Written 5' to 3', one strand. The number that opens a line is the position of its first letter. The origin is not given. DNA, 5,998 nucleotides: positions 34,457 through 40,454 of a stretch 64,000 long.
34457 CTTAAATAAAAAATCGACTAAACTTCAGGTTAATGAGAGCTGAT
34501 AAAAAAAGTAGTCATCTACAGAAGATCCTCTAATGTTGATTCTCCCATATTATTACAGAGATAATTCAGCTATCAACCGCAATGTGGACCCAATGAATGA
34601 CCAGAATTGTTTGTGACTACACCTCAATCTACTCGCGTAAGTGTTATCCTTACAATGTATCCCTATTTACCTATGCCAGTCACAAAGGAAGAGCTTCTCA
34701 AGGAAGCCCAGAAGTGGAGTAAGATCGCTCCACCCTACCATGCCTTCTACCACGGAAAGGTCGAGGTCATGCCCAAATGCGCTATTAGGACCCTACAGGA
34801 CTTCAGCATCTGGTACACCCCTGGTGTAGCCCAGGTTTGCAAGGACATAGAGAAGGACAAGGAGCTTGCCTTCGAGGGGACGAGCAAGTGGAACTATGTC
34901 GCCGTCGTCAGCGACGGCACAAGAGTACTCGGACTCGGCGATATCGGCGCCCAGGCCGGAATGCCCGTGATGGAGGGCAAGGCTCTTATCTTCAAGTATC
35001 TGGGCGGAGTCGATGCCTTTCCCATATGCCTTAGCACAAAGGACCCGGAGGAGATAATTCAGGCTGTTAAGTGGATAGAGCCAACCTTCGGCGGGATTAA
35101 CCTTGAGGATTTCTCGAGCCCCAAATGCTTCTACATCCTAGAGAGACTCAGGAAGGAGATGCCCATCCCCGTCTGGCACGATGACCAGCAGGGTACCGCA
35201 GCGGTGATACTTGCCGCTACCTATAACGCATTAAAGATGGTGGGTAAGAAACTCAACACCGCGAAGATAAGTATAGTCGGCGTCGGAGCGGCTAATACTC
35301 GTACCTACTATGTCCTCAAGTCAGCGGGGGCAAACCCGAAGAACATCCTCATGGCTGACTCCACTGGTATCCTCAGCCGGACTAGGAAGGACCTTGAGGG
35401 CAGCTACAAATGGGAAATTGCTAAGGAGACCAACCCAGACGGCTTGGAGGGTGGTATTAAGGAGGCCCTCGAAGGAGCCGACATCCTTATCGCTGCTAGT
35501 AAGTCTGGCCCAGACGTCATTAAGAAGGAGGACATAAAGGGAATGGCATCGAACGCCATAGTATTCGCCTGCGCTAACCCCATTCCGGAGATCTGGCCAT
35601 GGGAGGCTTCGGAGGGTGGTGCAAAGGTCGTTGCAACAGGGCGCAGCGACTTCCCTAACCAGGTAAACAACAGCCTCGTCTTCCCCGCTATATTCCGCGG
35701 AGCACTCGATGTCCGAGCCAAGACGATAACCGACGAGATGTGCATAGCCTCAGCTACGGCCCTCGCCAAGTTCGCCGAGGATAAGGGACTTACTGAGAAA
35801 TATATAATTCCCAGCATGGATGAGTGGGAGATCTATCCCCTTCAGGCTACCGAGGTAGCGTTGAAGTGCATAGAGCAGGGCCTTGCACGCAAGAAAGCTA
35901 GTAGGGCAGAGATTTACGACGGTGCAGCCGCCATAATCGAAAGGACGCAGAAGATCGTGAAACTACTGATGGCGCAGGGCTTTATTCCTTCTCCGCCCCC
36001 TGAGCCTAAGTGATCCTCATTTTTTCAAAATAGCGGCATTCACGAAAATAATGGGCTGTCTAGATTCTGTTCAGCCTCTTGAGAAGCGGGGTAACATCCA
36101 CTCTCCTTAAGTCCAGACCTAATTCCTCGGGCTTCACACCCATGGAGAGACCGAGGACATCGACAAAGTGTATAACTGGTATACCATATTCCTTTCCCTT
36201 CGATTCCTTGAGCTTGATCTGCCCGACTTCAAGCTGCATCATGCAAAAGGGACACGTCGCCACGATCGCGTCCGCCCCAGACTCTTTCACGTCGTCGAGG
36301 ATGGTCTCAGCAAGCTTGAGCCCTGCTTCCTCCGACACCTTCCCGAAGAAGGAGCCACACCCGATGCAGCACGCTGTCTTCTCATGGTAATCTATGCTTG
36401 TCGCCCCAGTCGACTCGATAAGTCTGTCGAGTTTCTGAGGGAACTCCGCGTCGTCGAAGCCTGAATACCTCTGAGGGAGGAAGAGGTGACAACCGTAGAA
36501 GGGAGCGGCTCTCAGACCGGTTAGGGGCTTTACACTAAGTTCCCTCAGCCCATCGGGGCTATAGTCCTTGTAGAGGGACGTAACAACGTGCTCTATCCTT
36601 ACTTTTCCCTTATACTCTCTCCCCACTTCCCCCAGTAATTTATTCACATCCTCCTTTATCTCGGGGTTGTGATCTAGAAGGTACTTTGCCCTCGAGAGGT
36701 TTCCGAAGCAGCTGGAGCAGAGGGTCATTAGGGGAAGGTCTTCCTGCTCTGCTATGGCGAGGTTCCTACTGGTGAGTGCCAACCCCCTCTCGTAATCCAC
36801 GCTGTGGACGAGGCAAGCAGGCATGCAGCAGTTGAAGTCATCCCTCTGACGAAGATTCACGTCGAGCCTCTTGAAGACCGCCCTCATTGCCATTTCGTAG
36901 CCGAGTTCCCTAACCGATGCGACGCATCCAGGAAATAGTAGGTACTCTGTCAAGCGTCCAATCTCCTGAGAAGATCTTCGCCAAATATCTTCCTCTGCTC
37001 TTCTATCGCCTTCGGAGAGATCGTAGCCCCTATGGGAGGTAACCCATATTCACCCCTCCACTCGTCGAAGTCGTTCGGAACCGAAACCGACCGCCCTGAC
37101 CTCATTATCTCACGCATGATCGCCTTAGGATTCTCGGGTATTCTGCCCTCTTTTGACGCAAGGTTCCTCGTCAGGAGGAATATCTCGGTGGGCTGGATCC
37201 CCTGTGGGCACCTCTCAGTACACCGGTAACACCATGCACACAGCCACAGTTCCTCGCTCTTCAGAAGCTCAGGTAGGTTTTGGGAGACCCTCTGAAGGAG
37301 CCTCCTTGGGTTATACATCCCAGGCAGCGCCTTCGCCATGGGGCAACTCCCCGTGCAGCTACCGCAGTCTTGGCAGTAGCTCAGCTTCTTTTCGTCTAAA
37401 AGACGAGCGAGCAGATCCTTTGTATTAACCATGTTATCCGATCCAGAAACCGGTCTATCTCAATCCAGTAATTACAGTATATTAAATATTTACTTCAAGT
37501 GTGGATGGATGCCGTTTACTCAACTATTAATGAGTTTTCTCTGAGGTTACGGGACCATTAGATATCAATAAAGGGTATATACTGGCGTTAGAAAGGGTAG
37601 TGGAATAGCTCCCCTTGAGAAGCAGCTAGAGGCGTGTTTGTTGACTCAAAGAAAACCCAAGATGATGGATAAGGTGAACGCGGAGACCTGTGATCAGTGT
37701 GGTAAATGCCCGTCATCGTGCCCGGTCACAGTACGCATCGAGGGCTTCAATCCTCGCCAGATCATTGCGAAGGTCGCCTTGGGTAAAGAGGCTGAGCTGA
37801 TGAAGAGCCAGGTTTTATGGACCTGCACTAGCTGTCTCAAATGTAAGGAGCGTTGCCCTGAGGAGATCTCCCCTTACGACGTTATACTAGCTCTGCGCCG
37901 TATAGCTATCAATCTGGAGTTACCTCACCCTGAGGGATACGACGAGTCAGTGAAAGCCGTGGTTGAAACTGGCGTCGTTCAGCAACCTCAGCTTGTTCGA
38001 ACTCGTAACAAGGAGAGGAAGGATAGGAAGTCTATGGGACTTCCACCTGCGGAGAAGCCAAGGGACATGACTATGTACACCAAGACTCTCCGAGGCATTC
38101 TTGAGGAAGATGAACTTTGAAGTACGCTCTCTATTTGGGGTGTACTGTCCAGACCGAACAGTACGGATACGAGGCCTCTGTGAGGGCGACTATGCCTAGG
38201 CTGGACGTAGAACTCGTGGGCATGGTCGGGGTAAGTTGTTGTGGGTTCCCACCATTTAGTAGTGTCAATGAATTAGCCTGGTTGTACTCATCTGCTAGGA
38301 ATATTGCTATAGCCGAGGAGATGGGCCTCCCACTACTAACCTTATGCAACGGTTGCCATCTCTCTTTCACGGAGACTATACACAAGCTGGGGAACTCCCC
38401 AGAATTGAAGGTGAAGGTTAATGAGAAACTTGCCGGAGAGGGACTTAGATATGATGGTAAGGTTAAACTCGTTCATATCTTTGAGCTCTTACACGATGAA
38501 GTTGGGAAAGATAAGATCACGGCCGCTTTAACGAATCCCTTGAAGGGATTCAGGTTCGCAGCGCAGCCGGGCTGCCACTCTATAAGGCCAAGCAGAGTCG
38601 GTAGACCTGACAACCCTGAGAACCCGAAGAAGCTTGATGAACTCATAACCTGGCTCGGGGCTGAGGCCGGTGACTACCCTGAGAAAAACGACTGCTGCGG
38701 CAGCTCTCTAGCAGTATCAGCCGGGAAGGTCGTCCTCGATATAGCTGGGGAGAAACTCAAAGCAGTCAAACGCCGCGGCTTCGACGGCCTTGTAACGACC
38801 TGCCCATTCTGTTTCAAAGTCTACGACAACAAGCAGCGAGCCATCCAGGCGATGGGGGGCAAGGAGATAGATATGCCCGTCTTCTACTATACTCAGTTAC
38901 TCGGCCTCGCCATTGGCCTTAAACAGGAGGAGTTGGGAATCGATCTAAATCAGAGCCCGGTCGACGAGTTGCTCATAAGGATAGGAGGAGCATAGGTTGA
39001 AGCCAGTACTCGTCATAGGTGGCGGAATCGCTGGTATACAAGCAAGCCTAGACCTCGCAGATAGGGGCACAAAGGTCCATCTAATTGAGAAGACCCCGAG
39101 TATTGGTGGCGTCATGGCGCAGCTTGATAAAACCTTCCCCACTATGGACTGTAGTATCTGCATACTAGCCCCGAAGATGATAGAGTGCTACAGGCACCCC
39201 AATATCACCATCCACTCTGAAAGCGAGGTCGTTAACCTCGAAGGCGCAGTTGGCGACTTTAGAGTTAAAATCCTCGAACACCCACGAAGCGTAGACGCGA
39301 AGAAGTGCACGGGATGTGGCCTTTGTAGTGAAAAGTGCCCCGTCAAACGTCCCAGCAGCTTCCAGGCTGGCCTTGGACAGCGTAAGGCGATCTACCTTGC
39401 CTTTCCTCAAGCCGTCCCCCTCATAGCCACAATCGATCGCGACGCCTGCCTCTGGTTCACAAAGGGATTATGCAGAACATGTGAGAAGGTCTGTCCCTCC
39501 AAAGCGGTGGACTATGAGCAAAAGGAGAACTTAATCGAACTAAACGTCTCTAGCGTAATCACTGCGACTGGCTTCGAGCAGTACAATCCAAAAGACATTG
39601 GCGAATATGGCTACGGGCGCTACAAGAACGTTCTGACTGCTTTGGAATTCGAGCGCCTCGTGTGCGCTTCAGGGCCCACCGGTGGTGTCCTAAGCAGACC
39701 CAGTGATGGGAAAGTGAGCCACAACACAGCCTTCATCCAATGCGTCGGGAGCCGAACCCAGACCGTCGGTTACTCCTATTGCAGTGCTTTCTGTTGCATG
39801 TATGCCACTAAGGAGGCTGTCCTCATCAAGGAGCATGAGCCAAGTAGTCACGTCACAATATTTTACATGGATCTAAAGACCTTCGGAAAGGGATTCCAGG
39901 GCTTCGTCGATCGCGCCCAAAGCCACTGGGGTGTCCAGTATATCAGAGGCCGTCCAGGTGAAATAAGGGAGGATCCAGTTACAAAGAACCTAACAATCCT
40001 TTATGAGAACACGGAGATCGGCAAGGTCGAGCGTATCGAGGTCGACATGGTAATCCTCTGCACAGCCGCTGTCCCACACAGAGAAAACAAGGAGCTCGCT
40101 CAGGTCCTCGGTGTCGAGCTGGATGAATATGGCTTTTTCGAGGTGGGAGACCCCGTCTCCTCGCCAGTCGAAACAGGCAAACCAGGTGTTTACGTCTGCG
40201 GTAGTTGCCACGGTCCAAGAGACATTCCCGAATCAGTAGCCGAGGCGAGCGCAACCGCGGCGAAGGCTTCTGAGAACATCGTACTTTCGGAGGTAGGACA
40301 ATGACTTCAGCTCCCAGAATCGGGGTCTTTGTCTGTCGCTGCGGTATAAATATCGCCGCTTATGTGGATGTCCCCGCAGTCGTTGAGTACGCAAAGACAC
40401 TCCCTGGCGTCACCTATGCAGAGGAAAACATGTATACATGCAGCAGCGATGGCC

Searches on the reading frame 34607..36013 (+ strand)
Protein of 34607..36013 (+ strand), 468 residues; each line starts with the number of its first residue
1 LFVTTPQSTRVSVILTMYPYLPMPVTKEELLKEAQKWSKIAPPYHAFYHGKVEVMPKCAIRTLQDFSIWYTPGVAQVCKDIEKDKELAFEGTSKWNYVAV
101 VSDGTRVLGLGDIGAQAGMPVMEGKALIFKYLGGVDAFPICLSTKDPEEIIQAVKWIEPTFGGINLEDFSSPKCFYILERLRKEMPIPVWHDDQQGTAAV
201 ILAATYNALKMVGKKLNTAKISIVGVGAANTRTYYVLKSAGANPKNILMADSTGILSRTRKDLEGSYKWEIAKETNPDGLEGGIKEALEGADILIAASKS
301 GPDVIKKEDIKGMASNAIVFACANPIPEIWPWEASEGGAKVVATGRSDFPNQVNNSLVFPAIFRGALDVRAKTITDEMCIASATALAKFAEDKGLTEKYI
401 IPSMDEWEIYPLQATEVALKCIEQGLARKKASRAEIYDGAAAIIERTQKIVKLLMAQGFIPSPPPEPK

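Call 3: search_protein_families(library=pfam, proteins=[window:34607-36013:+], max_evalue=0.001)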
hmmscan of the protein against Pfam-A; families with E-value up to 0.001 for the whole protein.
window:34607-36013:+ (468 aa): 2 families
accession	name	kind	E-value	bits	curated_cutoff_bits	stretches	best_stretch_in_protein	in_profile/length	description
PF00390.24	malic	-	2.7e-30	106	23.1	1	50-182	2-182/182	Malic enzyme, N-terminal domain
PF03949.21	Malic_M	-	2.8e-21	76.4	23.5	1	195-408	2-243/258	Malic enzyme, NAD binding domain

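Call 4: search_protein_families(library=ncbifam, proteins=[window:34607-36013:+], max_evalue=0.001)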
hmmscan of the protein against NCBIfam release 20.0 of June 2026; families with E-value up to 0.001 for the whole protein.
window:34607-36013:+ (468 aa): 3 families
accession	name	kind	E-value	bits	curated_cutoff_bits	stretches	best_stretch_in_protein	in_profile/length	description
NF009501.0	PRK12861.1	subfamily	8.4e-97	325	1178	1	38-393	8-359/764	NADP-dependent malic enzyme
NF010052.0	PRK13529.1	subfamily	1.8e-33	116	326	2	150-431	231-541/564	oxaloacetate-decarboxylating malate dehydrogenase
NF041582.1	malolactic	exception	3.2e-17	62.4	850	1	164-434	227-523/536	malolactic enzyme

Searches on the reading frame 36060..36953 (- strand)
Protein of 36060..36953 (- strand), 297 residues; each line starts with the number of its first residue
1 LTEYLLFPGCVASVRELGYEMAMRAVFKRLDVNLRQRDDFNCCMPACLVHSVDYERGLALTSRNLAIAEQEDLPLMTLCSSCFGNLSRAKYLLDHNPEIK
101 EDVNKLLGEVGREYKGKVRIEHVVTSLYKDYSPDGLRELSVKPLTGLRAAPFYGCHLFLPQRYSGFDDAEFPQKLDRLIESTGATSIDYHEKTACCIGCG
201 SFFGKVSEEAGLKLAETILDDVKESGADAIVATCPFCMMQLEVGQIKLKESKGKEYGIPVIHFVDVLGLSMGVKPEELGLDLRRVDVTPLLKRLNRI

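Call 34: search_protein_families(library=pfam, proteins=[window:36060-36953:-], max_evalue=0.00001)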
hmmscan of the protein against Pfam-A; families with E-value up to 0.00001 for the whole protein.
window:36060-36953:- (297 aa): 1 family
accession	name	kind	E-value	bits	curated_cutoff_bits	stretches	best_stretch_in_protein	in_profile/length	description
PF02754.22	CCG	-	4e-22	78.6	20.6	2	151-241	3-84/85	Cysteine-rich domain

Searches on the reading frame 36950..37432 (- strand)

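Call 34: search_protein_families(library=pfam, proteins=[window:36950-37432:-], max_evalue=0.00001)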
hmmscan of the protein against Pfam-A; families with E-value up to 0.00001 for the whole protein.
window:36950-37432:- (160 aa): 4 families
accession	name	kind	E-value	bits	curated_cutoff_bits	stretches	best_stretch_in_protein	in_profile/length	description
PF13183.11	Fer4_8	-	2.2e-10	41.3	27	1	17-79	2-68/68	4Fe-4S dicluster domain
PF13187.11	Fer4_9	-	7.8e-08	32.7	27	1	19-78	1-50/52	4Fe-4S dicluster domain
PF13534.11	Fer4_17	-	2.9e-07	31.4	22.2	1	20-79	2-60/61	4Fe-4S dicluster domain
PF13237.11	Fer4_10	-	4e-06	27.1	25.5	0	16-76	5-53/53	4Fe-4S dicluster domain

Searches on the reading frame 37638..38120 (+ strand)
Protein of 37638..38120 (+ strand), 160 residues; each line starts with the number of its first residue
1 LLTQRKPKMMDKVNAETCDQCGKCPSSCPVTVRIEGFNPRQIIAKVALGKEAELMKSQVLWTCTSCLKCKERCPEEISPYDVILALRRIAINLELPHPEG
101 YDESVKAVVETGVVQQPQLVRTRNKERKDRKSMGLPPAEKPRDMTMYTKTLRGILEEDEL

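Call 34: search_protein_families(library=pfam, proteins=[window:37638-38120:+], max_evalue=0.00001)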
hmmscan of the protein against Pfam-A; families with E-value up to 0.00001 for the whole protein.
window:37638-38120:+ (160 aa): 4 families
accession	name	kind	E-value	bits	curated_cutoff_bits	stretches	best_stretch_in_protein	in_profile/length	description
PF13534.11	Fer4_17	-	5e-10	40.2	22.2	1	18-78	2-61/61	4Fe-4S dicluster domain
PF13237.11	Fer4_10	-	5e-10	39.6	25.5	1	12-74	3-53/53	4Fe-4S dicluster domain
PF13183.11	Fer4_8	-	8.1e-10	39.5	27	1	15-77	2-68/68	4Fe-4S dicluster domain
PF13187.11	Fer4_9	-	1.7e-07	31.6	27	1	18-76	2-50/52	4Fe-4S dicluster domain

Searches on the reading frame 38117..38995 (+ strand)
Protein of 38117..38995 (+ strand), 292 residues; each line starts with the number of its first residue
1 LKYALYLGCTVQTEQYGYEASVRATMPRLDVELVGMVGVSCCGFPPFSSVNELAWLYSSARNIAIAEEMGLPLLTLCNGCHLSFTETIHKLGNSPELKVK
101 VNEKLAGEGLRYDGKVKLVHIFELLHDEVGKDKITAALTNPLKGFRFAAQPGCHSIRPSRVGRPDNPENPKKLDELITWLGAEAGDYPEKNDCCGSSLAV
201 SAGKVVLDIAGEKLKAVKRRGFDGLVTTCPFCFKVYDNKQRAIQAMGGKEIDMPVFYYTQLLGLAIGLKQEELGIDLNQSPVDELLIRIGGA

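Call 34: search_protein_families(library=pfam, proteins=[window:38117-38995:+], max_evalue=0.00001)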
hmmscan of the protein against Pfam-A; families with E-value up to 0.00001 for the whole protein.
window:38117-38995:+ (292 aa): 1 family
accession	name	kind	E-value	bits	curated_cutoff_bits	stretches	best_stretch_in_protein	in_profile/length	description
PF02754.22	CCG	-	6.5e-23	81.1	20.6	2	148-233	2-81/85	Cysteine-rich domain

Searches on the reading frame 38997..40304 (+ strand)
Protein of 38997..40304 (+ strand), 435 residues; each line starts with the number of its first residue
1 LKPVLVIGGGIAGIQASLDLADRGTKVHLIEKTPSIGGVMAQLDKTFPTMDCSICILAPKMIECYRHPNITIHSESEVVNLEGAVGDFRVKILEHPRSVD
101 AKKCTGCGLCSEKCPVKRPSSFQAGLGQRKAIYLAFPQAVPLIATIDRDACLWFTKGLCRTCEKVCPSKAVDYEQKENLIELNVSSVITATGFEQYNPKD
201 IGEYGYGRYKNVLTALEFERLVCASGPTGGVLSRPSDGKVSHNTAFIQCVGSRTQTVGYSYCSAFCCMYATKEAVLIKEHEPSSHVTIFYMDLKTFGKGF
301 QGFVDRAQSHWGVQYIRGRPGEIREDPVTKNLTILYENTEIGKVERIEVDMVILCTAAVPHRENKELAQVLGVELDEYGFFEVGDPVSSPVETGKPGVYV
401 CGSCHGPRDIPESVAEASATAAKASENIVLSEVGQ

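Call 34: search_protein_families(library=pfam, proteins=[window:38997-40304:+], max_evalue=0.00001)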
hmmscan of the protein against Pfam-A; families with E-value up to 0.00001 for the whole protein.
window:38997-40304:+ (435 aa): 6 families
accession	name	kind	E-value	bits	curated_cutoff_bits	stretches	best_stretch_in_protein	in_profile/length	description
PF07992.20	Pyr_redox_2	-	7.6e-16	58.8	26.1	1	177-420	93-290/291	Pyridine nucleotide-disulphide oxidoreductase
PF12831.13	FAD_oxidored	-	3.3e-08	33.7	27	1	4-41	2-39/416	FAD dependent oxidoreductase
PF12837.12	Fer4_6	-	3.4e-07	30.3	25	0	143-170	1-23/24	4Fe-4S binding domain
PF00890.30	FAD_binding_2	-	8.9e-07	28.9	20.4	1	4-38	2-36/414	FAD binding domain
PF13450.12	NAD_binding_8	-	1.9e-06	28.4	21.9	1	6-42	1-37/68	NAD(P)-binding Rossmann-like domain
PF13237.11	Fer4_10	-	4e-06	27.1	25.5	0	99-116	4-21/53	4Fe-4S dicluster domain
